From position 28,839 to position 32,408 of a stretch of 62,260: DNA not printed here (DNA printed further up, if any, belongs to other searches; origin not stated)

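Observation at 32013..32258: VirB6-like T4SS channel protein ends in a phage tail-spike intramolecular-chaperone (peptidase S74-type) domain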

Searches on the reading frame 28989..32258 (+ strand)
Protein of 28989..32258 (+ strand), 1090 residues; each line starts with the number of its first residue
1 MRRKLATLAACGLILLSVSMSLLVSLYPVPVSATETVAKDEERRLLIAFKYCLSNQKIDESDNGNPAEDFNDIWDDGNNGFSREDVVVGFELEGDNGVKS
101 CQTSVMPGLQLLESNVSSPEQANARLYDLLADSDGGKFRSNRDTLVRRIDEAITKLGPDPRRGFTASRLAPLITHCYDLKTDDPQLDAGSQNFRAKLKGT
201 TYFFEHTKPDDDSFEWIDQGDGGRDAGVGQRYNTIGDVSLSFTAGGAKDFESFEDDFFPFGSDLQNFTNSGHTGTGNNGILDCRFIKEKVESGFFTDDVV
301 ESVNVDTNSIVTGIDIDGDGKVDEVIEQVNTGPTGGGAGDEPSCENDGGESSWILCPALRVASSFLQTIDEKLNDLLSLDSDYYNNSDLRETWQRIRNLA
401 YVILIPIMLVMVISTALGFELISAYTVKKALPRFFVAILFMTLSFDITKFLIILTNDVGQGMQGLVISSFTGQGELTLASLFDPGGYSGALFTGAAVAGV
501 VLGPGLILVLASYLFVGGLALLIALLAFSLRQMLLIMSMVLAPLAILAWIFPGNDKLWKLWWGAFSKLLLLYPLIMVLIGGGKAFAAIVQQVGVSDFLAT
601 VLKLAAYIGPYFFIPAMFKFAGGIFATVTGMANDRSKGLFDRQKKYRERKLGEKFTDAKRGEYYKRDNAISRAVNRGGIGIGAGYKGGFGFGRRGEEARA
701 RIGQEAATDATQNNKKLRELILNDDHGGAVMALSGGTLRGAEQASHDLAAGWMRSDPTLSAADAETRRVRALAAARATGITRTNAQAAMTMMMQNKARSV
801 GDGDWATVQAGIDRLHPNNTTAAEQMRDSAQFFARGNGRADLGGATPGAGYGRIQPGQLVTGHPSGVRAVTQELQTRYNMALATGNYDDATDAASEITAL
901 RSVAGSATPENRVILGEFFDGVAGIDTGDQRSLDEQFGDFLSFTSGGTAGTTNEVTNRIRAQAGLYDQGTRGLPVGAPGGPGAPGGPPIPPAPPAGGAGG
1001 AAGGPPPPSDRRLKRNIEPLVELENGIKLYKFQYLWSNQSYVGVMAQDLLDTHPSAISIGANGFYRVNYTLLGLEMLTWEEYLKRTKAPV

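Call 3: search_protein_families(library=pfam, proteins=[window:28989-32258:+], max_evalue=1)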
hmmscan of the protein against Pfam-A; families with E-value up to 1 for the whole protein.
window:28989-32258:+ (1090 aa): 2 families
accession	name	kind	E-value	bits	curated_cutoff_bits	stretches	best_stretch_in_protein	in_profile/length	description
PF13884.11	Peptidase_S74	-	2e-06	28.4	22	1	1009-1051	1-51/58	Chaperone of endosialidase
PF23148.1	Gp77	-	0.058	14.4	27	1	943-968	53-78/84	Podophage GP4 fiber-tail adaptor protein gp77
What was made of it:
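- Domain: PF13884 scores above the gathering cut-off (call 3).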

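Call 4: search_protein_families(library=ncbifam, proteins=[window:28989-32258:+], max_evalue=1)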
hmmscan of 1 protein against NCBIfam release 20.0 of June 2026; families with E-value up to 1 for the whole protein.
window:28989-32258:+ (1090 aa): 0 families

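Call 10: find_homologous_proteins(query=window:28989-32258:+, max_evalue=0.001)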
Query window:28989-32258:+ (1090 aa): 54 proteins with E <= 0.001 among 8000 candidates.
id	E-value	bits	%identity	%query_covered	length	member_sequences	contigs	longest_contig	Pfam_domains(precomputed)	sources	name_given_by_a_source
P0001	7.3e-190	651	45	67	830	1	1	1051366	PF19590.5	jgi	jgi:hypothetical protein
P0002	1.3e-184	634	43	68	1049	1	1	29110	PF13884.12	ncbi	-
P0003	2.7e-182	626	44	66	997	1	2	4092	PF19590.5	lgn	-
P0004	4.5e-182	626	41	71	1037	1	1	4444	PF13884.12,PF19590.5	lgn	-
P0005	2.8e-170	586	42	67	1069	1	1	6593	PF19590.5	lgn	-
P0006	3.4e-170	586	39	78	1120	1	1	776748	PF19590.5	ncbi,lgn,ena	-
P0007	9.1e-170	585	45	65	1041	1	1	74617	PF19590.5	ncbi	ncbi:MAG: O-antigen polymerase, partial [Patescibacteria group bacterium]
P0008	1.9e-168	580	45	58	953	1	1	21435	PF19590.5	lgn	-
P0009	5.0e-167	576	46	58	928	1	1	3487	PF19590.5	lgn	-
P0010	5.0e-165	569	41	67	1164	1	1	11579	PF19590.5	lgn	-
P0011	5.3e-159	549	47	59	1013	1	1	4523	PF19590.5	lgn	-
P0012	3.4e-145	503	-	-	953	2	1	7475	PF19590.5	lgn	-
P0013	6.3e-140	486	41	59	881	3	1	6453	PF19590.5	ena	-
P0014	9.8e-140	485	66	31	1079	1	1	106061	PF19590.5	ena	-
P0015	3.6e-138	480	52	42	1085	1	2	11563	PF19590.5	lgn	-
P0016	3.0e-136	474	41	56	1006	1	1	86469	PF19590.5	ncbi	-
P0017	4.9e-133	463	62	31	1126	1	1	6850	PF19590.5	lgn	-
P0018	2.0e-128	448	63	31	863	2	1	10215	PF19590.5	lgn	-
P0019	1.8e-126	441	60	32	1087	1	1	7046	PF19590.5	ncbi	-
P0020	4.3e-126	440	61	30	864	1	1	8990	PF19590.5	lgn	-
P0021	2.3e-125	438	41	53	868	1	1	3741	PF19590.5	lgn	-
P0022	7.8e-122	426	55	35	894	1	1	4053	PF19590.5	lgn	-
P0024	5.7e-118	413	57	31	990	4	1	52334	PF19590.5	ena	-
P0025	3.6e-117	411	34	81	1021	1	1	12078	PF19590.5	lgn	-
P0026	3.5e-115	404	43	47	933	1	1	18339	PF19590.5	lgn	-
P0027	1.2e-108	382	53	33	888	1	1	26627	PF19590.5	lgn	-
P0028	1.2e-108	382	57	29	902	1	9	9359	PF19590.5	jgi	jgi:hypothetical protein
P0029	1.8e-107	378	34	80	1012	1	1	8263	PF19590.5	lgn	-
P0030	7.4e-104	367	41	46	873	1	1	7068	PF19590.5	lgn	-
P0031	2.1e-103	365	42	46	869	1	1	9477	PF19590.5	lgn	-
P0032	5.1e-103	364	32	77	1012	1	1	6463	PF19590.5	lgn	-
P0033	6.1e-100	354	39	49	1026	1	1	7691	PF19590.5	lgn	-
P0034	9.3e-100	353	48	35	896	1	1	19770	PF19590.5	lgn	-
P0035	3.8e-99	351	51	30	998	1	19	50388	PF19590.5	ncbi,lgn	-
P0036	3.1e-98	348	52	30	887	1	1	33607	PF19590.5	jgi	jgi:hypothetical protein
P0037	2.5e-93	332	42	37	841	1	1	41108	PF19590.5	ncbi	-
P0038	1.4e-92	329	43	37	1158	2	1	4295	PF19590.5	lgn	-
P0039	1.8e-91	326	36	59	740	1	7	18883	PF19590.5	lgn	-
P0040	6.4e-91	324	41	43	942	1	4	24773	PF19590.5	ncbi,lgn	-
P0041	1.7e-89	319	42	37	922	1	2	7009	PF19590.5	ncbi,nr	ncbi:hypothetical protein H0X10_04270 [Candidatus Saccharibacteria bacterium]|nr:hypothetical protei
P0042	1.7e-89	319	47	30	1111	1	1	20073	PF19590.5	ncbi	-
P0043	3.4e-86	308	39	47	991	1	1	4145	PF19590.5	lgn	-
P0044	6.2e-86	307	47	34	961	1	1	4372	PF19590.5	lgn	-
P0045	3.5e-85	305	48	29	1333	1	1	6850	PF19590.5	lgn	-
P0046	8.2e-84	300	43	36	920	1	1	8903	PF19590.5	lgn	-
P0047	1.2e-83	300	42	38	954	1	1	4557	PF19590.5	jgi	jgi:hypothetical protein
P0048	3.6e-82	295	34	56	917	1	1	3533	PF19590.5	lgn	-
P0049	1.0e-81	293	35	51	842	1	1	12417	PF19590.5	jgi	jgi:hypothetical protein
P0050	1.8e-78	283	43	36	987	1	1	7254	PF19590.5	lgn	-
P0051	4.1e-78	281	35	49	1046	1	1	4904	PF19590.5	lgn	-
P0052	4.0e-70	255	36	40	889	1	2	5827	PF19590.5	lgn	-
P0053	4.3e-53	198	41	23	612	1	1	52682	PF19590.5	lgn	-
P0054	3.6e-43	166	25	56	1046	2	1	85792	-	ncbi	-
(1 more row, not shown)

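Call 14: find_encoding_contigs(protein=window:28989-32258:+, flank=3000, max_places=4)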
Protein window:28989-32258:+ (1090 aa): no gene with exactly this product is on record in the collection.
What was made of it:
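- The exact window protein is not on record elsewhere (call 14).
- Tried and rejected: Exact look-up of the window protein in public assemblies: not on record (call 14).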

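Call 18: search_protein_families(library=pfam, proteins=[P0001, P0002, P0004, P0006, P0054], max_evalue=10)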
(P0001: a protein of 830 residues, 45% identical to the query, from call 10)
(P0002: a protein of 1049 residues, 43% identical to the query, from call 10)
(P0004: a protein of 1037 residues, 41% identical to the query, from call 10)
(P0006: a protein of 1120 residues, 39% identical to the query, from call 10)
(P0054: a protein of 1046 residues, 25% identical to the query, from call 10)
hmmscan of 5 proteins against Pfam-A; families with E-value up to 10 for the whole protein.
P0001 (830 aa): 1 family
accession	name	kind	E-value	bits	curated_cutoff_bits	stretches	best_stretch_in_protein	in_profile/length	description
PF19261.4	DUF5904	-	0.21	12.1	25.7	1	218-276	13-75/133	Domain of unknown function (DUF5904)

P0002 (1049 aa): 1 family
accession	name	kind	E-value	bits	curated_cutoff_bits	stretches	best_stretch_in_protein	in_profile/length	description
PF13884.11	Peptidase_S74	-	6.6e-06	26.8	22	1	966-1013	1-56/58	Chaperone of endosialidase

P0004 (1037 aa): 1 family
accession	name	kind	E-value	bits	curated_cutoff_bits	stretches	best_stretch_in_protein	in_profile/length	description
PF13884.11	Peptidase_S74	-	2.3e-07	31.5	22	1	953-1002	1-58/58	Chaperone of endosialidase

P0006 (1120 aa): 0 families

P0054 (1046 aa): 1 family
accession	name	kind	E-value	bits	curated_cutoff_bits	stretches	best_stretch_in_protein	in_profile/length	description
PF08078.17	PsaX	-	0.6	10.6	25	1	405-425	9-29/35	PsaX family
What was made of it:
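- On VirB6 / TrbL family (T4SS channel subunit): The local Pfam-A and NCBIfam scans return no TrbL/VirB6 hit for the window protein or for four homologues (calls 3, 4, 18).
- Checked: However, the local Pfam scan gives no TrbL hit for the window protein itself (calls 3, 18).
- Tried and rejected: Local Pfam and NCBIfam scans for TrbL/VirB6: nothing (calls 3, 4, 18).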

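Call 20: find_encoding_contigs(protein=P0002, flank=10000, max_places=2)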
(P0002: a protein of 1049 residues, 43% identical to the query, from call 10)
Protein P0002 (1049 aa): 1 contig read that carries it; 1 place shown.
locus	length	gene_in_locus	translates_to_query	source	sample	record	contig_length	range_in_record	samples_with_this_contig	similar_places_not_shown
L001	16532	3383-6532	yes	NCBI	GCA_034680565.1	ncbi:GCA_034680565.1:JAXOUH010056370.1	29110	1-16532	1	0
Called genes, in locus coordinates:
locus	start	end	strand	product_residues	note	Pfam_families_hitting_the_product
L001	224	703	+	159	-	PF00011:HSP20, PF17886:ArsA_HSP20 (weak)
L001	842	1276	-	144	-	PF18895:T4SS_pilin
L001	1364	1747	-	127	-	PF18895:T4SS_pilin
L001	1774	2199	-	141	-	PF18895:T4SS_pilin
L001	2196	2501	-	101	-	PF18895:T4SS_pilin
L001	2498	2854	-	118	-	PF18895:T4SS_pilin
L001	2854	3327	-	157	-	PF18895:T4SS_pilin (weak)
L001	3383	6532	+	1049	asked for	PF13884:Peptidase_S74 (weak)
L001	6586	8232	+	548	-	-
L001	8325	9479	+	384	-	PF12666:PrgI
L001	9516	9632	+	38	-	-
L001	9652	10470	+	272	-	PF26593:TraC-like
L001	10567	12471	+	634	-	PF01935:DUF87 (weak), PF12846:AAA_10 (faint), PF19044:P-loop_TraG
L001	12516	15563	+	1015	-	PF02557:VanY (weak)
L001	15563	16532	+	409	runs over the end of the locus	PF18013:Phage_lysozyme2, PF01551:Peptidase_M23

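Call 21: search_solved_structures(query=A1, max_evalue=10, show_alignments=2)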
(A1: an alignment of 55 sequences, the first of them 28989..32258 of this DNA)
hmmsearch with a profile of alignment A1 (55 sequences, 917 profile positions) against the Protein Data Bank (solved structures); distinct sequences matched with E-value up to 10: 25.
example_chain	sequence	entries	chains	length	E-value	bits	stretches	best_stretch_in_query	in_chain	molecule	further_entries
3hai_A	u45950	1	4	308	0.0096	17.8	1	648-851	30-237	human PACSIN1 F-BAR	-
3q84_A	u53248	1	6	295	0.0099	17.8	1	649-851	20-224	Protein kinase C and casein kinase substrate in neurons protein 1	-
3hah_A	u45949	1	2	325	0.011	17.6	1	648-855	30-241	human PACSIN1 F-BAR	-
3qni_A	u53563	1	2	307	0.012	17.5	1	648-850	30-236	Protein kinase C and casein kinase substrate in neurons protein 1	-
9rwp_A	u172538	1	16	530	0.13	14.1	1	567-847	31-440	Ancestral Group II Chaperonin (ACII)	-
4fe8_A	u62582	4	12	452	0.27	13.1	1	780-912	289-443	Maltose-binding periplasmic protein,Huntingtin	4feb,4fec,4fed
2x3v_A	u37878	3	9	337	0.32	12.8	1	649-880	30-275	PROTEIN KINASE C AND CASEIN KINASE SUBSTRATE IN NEURONS PROTEIN 1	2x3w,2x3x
1ya9_A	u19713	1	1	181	0.33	12.8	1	792-881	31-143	Apolipoprotein E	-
9l5r_CY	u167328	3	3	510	0.33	12.8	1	612-848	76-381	Nineteen complex-related protein 2-domain-containing protein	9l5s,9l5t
6zj3_SK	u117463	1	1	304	1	11.2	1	585-683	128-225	Ribosomal protein eS8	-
2efk_A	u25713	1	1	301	1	11.1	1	608-757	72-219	Cdc42-interacting protein 4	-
5vjs_A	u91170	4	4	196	1.2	10.9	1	563-678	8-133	Reaction Center Maquette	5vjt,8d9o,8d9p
9hn1_D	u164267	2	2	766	1.2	10.9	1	598-853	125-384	KlebG | Klebicin G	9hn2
9up5_A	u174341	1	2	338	1.3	10.8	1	580-746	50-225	Lipopolysaccharide assembly protein B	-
6xns_A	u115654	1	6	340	1.6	10.5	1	698-880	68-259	C3_crown-05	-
7o3v_F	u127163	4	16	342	6.1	8.6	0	367-457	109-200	TrwI protein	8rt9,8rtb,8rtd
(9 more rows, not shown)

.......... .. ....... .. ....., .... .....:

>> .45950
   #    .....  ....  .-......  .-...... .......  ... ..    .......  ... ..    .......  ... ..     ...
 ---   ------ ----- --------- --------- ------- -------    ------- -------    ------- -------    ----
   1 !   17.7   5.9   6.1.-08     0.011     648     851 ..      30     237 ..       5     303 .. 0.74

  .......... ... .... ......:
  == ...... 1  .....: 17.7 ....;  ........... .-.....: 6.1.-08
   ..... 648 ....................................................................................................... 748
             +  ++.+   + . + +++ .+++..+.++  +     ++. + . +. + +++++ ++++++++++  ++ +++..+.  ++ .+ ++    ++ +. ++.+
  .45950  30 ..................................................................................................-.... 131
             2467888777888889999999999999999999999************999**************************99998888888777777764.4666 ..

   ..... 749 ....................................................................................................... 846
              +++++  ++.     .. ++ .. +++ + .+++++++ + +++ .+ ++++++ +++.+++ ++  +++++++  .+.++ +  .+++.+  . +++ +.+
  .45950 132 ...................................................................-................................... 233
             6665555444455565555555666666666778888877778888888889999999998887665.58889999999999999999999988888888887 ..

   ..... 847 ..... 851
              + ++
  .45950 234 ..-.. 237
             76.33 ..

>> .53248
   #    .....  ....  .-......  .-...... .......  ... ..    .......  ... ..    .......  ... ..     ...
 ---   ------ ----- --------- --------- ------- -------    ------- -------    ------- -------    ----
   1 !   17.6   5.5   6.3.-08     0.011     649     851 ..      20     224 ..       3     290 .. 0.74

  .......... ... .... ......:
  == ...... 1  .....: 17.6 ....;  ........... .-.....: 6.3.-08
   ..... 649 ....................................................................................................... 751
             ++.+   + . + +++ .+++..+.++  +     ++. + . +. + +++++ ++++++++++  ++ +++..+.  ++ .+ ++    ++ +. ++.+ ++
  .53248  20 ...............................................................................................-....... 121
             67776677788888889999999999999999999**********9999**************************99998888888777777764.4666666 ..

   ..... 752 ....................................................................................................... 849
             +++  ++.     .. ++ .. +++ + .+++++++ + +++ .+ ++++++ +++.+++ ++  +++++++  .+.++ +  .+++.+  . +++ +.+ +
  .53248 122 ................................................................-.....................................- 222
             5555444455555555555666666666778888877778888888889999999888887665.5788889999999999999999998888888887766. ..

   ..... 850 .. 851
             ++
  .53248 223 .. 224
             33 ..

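Call 34: find_encoding_contigs(protein=P0001, flank=8000, max_places=1)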
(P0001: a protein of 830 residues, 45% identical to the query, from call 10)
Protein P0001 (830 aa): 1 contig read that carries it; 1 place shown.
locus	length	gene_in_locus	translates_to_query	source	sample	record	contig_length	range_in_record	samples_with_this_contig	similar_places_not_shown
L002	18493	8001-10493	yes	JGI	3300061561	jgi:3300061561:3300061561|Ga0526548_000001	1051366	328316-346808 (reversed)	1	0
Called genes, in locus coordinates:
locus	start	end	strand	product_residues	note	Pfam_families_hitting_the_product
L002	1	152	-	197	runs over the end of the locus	PF04525:LOR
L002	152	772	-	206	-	-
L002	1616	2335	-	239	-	PF00156:Pribosyltran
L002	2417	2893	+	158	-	PF17886:ArsA_HSP20 (weak), PF00011:HSP20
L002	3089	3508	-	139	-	PF18895:T4SS_pilin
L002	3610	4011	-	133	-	PF04956:TrbC (weak), PF18895:T4SS_pilin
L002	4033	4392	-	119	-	PF18895:T4SS_pilin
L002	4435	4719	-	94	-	PF18895:T4SS_pilin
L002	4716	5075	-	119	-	PF18895:T4SS_pilin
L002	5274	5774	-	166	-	PF09827:CRISPR_Cas2 (weak), PF20803:PaaX_M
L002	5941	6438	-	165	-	PF18895:T4SS_pilin (weak)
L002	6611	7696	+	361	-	-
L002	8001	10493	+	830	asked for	PF19590:TrbL_3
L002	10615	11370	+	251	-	-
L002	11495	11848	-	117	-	-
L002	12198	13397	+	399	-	PF12666:PrgI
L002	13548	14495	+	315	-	PF26593:TraC-like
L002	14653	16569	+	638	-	PF12846:AAA_10 (faint), PF19044:P-loop_TraG, PF01935:DUF87 (weak), PF19044:P-loop_TraG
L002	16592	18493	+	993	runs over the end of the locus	PF02557:VanY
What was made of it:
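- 28989..32261 (+): Gene for the 1090-aa VirB6-like (TrbL_3 family) T4SS subunit carrying the C-terminal S74 domain. There are 54 homologues at E down to 7e-190, and 51 carry precomputed PF19590 = TrbL_3 (calls 10, 34). The locus is syntenic with L001 and L002 (calls 20, 34).
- On VirB6 / TrbL family (T4SS channel subunit): 51 of 54 homologues (E down to 7e-190 to the window protein) carry precomputed PF19590 TrbL_3, and the P0001 hit is unmarked, i.e. E <= 1e-5 (calls 10, 34). The same order is found in L001 and L002 (calls 20, 34).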
